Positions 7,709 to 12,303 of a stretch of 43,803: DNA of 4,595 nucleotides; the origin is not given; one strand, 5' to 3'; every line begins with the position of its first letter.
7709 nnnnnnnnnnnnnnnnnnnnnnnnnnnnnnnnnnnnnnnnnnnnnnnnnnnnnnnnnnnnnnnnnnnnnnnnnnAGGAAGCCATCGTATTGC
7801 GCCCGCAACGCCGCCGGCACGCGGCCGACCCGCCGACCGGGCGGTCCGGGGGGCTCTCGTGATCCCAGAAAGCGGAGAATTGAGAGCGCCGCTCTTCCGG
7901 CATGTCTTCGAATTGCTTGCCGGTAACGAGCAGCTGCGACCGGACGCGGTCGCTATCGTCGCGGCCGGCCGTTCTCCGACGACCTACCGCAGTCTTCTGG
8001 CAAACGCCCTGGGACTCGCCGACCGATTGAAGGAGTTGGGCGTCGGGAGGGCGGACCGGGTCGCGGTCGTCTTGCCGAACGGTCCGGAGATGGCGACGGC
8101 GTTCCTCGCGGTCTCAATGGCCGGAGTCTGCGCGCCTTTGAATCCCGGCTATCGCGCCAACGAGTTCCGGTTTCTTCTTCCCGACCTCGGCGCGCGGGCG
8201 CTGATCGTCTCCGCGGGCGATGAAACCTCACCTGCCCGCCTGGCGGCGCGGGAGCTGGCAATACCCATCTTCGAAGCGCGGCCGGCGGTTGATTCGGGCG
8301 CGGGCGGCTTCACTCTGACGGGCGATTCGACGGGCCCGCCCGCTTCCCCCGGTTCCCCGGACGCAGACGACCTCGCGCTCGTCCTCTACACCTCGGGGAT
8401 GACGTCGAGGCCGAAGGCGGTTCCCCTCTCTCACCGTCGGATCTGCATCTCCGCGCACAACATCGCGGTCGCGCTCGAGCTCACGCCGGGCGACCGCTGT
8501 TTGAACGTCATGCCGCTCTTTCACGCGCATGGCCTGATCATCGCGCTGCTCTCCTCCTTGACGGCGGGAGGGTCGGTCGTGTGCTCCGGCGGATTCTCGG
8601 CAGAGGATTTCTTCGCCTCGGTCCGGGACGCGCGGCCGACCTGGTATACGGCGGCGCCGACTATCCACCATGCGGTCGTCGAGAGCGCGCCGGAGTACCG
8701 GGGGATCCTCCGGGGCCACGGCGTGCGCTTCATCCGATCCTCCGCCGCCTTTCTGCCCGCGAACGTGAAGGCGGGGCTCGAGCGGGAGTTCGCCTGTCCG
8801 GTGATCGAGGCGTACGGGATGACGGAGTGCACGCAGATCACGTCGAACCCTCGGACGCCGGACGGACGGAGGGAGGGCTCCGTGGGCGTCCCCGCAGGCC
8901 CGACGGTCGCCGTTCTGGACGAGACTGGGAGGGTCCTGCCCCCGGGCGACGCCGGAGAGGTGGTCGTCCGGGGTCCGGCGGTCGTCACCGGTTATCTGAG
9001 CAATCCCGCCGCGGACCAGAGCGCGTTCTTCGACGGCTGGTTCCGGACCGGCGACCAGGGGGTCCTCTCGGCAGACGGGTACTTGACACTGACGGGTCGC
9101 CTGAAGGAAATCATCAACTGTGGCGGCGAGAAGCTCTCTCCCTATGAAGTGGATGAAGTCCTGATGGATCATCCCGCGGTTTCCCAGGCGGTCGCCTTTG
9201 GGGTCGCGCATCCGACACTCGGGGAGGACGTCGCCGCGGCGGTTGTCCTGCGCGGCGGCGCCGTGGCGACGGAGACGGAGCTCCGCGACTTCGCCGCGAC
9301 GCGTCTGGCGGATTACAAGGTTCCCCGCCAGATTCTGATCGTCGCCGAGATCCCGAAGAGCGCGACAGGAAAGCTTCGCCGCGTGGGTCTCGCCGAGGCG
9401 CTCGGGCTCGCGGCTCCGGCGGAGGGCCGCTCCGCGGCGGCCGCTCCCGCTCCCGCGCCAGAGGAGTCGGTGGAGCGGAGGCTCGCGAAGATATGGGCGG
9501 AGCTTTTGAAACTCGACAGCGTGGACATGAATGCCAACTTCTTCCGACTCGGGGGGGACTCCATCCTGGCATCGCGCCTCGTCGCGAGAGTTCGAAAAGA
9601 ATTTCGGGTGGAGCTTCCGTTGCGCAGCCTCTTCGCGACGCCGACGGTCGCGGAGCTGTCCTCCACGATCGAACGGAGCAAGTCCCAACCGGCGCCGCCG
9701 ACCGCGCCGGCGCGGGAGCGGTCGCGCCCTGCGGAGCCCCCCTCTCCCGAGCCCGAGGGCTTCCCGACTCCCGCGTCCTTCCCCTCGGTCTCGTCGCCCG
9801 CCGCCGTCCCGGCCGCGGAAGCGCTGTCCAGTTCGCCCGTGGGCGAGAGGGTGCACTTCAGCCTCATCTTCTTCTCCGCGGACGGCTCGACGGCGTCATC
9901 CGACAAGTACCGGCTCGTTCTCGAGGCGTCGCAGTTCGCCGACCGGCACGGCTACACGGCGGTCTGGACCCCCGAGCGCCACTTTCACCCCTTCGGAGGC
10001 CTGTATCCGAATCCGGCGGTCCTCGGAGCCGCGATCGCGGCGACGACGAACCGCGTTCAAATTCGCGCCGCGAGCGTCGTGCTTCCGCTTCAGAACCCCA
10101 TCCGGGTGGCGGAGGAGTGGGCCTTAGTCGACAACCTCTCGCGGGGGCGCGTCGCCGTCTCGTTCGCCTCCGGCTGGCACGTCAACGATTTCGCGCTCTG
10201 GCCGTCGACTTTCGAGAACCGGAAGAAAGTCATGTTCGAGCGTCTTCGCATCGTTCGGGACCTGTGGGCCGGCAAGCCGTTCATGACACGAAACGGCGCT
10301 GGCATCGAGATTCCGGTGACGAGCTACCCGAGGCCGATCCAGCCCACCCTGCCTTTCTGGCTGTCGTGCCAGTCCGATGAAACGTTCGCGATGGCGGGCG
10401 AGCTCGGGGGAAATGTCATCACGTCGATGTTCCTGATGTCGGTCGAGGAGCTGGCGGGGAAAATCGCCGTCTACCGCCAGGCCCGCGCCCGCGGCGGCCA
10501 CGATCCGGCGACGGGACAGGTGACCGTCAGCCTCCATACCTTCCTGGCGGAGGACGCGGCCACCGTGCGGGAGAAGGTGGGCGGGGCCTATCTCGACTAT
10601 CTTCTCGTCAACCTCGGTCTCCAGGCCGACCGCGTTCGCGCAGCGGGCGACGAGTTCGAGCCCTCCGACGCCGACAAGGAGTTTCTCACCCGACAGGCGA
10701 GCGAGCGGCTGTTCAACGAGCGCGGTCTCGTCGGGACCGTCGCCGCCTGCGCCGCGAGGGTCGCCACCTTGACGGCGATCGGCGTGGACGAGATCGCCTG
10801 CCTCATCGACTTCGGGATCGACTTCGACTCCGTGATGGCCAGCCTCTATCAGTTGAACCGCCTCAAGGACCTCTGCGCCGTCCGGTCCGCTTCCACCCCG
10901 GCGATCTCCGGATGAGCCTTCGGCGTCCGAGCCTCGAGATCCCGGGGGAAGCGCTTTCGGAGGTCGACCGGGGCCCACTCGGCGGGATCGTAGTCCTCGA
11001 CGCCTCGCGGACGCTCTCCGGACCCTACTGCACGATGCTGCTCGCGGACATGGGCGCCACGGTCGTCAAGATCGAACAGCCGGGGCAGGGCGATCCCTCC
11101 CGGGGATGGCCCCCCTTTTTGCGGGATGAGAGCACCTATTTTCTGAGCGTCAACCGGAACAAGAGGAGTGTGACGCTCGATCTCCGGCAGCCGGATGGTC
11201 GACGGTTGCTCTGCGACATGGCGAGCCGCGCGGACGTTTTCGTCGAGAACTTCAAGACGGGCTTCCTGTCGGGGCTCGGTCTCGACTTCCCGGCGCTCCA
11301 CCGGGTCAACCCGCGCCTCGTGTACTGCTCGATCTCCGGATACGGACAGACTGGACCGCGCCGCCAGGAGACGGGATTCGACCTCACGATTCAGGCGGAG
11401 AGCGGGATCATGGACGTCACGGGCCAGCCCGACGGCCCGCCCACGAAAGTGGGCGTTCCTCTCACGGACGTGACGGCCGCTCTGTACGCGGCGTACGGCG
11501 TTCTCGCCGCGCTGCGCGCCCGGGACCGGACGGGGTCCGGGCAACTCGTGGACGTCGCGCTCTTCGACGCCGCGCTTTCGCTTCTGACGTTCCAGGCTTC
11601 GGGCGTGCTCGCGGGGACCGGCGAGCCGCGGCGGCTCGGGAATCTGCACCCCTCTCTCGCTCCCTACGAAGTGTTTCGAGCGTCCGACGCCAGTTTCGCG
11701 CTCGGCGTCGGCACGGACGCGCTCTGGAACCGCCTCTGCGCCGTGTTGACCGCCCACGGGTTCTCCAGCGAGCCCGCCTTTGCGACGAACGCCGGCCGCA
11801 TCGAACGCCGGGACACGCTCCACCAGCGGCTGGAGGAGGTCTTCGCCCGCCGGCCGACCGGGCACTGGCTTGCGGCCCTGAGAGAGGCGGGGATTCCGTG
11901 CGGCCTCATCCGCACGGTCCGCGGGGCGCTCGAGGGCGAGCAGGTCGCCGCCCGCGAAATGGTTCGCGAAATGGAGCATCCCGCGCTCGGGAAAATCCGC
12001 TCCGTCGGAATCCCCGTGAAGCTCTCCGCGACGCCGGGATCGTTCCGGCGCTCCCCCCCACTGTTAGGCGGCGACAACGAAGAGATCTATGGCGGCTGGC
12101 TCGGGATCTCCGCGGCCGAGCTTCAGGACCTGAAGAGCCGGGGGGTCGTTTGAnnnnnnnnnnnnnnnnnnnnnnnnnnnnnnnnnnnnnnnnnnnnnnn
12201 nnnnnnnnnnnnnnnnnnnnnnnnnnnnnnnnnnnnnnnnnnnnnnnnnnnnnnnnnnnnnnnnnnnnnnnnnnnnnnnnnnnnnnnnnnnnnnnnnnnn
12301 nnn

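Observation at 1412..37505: Non-collinear hybrid NRPS/PKS assembly line with split modules and a beta-amino-forming PKS step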

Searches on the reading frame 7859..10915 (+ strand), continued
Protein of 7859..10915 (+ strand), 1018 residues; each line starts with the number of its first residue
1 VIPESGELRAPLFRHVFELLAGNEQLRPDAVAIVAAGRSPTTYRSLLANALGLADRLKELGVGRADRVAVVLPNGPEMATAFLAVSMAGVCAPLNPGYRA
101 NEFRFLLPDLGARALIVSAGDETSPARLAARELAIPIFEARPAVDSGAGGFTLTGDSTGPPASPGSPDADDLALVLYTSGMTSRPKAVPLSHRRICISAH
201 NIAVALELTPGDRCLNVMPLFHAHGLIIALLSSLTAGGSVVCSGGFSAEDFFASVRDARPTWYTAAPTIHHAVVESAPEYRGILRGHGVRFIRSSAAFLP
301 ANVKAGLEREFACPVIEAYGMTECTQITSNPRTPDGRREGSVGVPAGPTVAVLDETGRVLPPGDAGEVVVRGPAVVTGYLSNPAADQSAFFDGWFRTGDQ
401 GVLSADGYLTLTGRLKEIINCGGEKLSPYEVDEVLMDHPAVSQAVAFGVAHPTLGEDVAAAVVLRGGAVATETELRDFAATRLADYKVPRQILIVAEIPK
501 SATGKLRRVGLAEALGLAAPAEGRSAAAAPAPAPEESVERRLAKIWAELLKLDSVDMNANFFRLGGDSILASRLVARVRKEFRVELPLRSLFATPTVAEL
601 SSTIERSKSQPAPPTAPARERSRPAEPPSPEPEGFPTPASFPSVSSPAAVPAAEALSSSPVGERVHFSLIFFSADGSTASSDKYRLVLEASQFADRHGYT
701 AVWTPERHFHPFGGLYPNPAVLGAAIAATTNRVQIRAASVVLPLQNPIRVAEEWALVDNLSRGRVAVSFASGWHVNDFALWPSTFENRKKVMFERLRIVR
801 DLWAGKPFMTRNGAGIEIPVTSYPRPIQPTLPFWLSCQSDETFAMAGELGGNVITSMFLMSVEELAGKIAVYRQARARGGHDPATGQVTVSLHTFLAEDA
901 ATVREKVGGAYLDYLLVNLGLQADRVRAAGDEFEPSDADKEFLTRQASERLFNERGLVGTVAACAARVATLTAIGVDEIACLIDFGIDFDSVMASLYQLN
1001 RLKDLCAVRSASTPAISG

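Call 36: find_encoding_contigs(protein=P0021, flank=10000, max_places=2)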
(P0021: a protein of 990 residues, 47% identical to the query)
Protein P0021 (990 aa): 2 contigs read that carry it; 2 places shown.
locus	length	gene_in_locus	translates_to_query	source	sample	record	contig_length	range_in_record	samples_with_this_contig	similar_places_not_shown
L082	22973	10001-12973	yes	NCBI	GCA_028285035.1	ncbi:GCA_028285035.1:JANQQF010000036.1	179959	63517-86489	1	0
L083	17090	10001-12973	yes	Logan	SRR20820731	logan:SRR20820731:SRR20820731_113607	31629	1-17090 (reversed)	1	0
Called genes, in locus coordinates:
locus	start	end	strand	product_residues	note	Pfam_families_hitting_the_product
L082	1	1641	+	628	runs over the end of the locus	PF00501:AMP-binding, PF13193:AMP-binding_C, PF00550:PP-binding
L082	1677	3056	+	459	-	PF11805:DUF3326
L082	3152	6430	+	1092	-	PF00668:Condensation, PF00501:AMP-binding, PF13193:AMP-binding_C, PF00550:PP-binding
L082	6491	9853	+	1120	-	PF18563:TubC_N, PF00668:Condensation, PF00501:AMP-binding, PF13193:AMP-binding_C (weak), PF00550:PP-binding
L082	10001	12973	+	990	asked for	PF00501:AMP-binding, PF13193:AMP-binding_C, PF00550:PP-binding, PF00296:Bac_luciferase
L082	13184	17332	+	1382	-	PF18563:TubC_N, PF00668:Condensation, PF00501:AMP-binding, PF13193:AMP-binding_C, PF00550:PP-binding, PF00975:Thioesterase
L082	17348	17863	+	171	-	PF18563:TubC_N, PF00668:Condensation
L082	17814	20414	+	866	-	PF00501:AMP-binding, PF13193:AMP-binding_C, PF00550:PP-binding, PF00975:Thioesterase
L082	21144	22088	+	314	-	-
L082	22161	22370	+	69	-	-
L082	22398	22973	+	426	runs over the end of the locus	PF00764:Arginosuc_synth, PF20979:Arginosuc_syn_C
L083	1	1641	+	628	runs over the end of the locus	PF00501:AMP-binding, PF13193:AMP-binding_C, PF00550:PP-binding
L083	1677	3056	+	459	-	PF11805:DUF3326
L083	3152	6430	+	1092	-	PF00668:Condensation, PF00501:AMP-binding, PF13193:AMP-binding_C, PF00550:PP-binding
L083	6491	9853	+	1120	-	PF18563:TubC_N, PF00668:Condensation, PF00501:AMP-binding, PF13193:AMP-binding_C (weak), PF00550:PP-binding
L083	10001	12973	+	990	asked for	PF00501:AMP-binding, PF13193:AMP-binding_C, PF00550:PP-binding, PF00296:Bac_luciferase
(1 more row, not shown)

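Call 37: find_encoding_contigs(protein=P0028, flank=10000, max_places=2)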
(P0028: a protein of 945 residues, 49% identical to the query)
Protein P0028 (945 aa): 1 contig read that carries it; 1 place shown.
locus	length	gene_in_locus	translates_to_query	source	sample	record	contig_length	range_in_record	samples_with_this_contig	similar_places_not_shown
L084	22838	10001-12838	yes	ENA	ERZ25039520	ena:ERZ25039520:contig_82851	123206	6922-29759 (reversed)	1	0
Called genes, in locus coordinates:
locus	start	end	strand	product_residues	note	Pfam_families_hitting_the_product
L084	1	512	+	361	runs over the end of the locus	PF02874:ATP-synt_ab_N, PF00006:ATP-synt_ab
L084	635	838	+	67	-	-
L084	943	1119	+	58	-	PF02823:ATP-synt_DE_N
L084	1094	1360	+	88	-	PF00401:ATP-synt_DE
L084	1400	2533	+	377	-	PF00190:Cupin_1 (weak), PF07883:Cupin_2 (faint)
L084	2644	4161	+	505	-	PF06277:EutA, PF01869:BcrAD_BadFG (faint)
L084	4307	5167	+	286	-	PF00892:EamA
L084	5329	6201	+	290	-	-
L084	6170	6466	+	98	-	-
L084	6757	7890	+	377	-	PF13173:AAA_14, PF13635:DUF4143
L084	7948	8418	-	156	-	PF00190:Cupin_1 (weak), PF07883:Cupin_2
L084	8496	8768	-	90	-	-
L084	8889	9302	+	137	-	PF07819:PGAP1 (faint), PF00561:Abhydrolase_1, PF00975:Thioesterase, PF12146:Hydrolase_4, PF12697:Abhydrolase_6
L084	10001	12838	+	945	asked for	PF00501:AMP-binding, PF13193:AMP-binding_C, PF00550:PP-binding, PF00296:Bac_luciferase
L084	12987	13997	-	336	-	PF01547:SBP_bac_1, PF13416:SBP_bac_8, PF13531:SBP_bac_11, PF13343:SBP_bac_6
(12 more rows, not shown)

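Call 86: find_encoding_contigs(protein=P0006, flank=10000, max_places=2)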
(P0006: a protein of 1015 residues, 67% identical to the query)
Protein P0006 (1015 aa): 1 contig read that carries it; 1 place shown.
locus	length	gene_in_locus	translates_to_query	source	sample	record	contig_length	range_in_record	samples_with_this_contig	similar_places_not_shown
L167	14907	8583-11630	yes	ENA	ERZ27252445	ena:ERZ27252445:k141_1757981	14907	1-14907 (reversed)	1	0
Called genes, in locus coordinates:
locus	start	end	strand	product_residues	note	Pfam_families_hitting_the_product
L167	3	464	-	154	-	?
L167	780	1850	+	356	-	PF02668:TauD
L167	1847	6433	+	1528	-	PF00668:Condensation, PF00501:AMP-binding, PF13193:AMP-binding_C, PF00550:PP-binding, PF00668:Condensation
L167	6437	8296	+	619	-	PF13522:GATase_6, PF13537:GATase_7, PF12481:DUF3700 (weak), PF00733:Asn_synthase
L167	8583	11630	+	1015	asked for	PF00501:AMP-binding, PF13193:AMP-binding_C, PF00550:PP-binding, PF00296:Bac_luciferase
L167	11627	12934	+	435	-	PF02515:CoA_transf_3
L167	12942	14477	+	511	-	PF00668:Condensation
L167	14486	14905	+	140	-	?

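Call 87: find_encoding_contigs(protein=P0011, flank=10000, max_places=2)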
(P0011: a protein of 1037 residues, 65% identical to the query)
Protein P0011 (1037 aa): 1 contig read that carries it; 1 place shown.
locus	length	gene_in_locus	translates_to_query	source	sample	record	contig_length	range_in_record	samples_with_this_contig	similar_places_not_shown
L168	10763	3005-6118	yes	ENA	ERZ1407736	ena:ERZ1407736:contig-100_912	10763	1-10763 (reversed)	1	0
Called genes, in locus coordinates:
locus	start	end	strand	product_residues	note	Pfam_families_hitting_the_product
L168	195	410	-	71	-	-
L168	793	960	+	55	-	-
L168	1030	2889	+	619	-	PF13522:GATase_6, PF13537:GATase_7, PF12481:DUF3700 (weak), PF00733:Asn_synthase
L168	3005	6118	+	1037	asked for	PF00501:AMP-binding, PF13193:AMP-binding_C, PF00550:PP-binding, PF00296:Bac_luciferase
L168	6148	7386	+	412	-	PF02515:CoA_transf_3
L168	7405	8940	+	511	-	PF00668:Condensation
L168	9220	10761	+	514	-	?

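Call 88: find_encoding_contigs(protein=P0002, flank=10000, max_places=2)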
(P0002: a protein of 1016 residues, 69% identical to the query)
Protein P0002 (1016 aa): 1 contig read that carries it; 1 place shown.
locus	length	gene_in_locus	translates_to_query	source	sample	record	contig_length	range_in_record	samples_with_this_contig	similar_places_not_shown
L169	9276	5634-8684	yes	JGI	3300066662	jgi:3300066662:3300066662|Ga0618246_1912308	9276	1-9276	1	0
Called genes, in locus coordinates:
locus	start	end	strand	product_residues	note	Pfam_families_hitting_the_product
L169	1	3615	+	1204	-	?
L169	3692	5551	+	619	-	PF12481:DUF3700 (faint), PF13522:GATase_6, PF13537:GATase_7, PF00733:Asn_synthase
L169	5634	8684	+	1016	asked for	PF00501:AMP-binding, PF13193:AMP-binding_C, PF00550:PP-binding, PF00296:Bac_luciferase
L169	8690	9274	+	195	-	?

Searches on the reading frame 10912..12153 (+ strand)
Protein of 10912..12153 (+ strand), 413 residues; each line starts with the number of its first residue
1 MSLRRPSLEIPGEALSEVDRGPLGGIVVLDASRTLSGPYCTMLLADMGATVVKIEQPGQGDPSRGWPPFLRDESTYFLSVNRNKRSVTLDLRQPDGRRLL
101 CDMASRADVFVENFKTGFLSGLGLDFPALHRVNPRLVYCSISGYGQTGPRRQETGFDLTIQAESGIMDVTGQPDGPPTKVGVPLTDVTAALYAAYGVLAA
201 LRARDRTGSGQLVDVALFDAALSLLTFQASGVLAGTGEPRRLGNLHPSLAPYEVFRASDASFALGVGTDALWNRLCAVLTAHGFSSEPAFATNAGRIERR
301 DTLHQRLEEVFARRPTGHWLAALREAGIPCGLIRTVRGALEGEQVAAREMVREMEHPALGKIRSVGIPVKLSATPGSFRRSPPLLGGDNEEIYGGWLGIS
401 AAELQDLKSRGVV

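Call 3: search_protein_families(library=pfam, proteins=[window:10912-12153:+], max_evalue=0.001)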
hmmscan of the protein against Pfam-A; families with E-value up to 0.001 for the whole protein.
window:10912-12153:+ (413 aa): 1 family
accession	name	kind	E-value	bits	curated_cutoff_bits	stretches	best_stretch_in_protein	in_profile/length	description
PF02515.22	CoA_transf_3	-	1.9e-130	435.7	23.3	1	23-389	1-366/366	CoA-transferase family III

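Call 7: find_encoding_contigs(protein=window:10912-12153:+, flank=10000, max_places=6)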
Protein window:10912-12153:+ (413 aa): no gene with exactly this product is on record in the collection.

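Call 10: search_protein_families(library=ncbifam, proteins=[window:10912-12153:+], max_evalue=0.00001)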
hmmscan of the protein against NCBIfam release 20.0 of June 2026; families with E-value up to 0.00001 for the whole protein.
window:10912-12153:+ (413 aa): 7 families
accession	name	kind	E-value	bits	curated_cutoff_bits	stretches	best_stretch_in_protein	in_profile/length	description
NF052585.1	SucGlutTfsCaiB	equivalog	1.1e-98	330.4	750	1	19-393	4-385/394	succinate--glutarate CoA-transferase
NF008511.0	PRK11430.1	equivalog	9.7e-89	298.1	522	1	20-373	7-355/381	CoA:oxalate CoA-transferase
NF041294.1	Scnl_mescCoAtase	equivalog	2.7e-87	293.4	700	1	23-392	4-379/381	succinyl-CoA:mesaconate CoA-transferase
TIGR03253.1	oxalate_frc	equivalog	3.9e-73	246.5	504.2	2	22-225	3-207/416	formyl-CoA transferase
NF003809.0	PRK05398.1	subfamily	9.2e-72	241.9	442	2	22-225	4-208/416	formyl-CoA transferase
NF002914.1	PRK03525.1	equivalog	6.5e-34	117.5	413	1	20-413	7-397/400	L-carnitine CoA-transferase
TIGR04253.1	mesacon_CoA_iso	equivalog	2e-27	96.2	725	1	23-413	3-400/403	2-methylfumaryl-CoA isomerase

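Call 20: search_solved_structures(query=window:10912-12153:+, max_evalue=1e-20)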
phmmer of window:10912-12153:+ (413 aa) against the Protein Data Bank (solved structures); distinct sequences matched with E-value up to 1e-20: 35.
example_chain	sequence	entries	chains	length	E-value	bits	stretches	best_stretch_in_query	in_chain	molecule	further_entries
10uh_A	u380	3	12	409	1.8e-100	340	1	22-413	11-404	Formyl-coenzyme a transferase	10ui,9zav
9br7_A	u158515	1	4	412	1.6e-88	300.7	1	11-412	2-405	Succinate--hydroxymethylglutarate CoA-transferase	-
9br6_A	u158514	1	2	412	4.1e-88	299.3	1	11-412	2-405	Succinate--hydroxymethylglutarate CoA-transferase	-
4ed9_A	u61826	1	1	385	4.4e-80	272.8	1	19-352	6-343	CAIB/BAIF family protein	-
4hl6_A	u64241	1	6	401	1.3e-79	271.3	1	18-373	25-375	Uncharacterized protein YfdE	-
2vjo_A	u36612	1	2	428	4.5e-53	183.9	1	22-227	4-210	FORMYL-COENZYME A TRANSFERASE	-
2vjn_A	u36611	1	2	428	6.1e-53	183.4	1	22-227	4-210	FORMYL-COENZYME A TRANSFERASE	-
1p5h_A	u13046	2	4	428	6.2e-53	183.4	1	22-227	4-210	Formyl-coenzyme A transferase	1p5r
2vjk_A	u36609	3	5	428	6.2e-53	183.4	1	22-227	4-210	FORMYL-COENZYME A TRANSFERASE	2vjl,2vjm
1t4c_A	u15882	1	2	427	6.7e-53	183.3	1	22-227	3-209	Formyl-CoA:oxalate CoA-transferase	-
1vgr_A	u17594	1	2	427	2.4e-52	181.5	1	22-227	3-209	Formyl-coenzyme A transferase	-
1t3z_A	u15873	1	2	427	4.6e-52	180.6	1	22-227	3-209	Formyl-coenzyme A transferase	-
2vjm_B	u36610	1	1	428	6.1e-52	180.1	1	22-227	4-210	FORMYL-COENZYME A TRANSFERASE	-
1vgq_A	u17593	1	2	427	8.6e-52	179.7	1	22-227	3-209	Formyl-coenzyme A transferase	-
2vjp_A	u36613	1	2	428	1.2e-51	179.2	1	22-227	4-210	FORMYL-COENZYME A TRANSFERASE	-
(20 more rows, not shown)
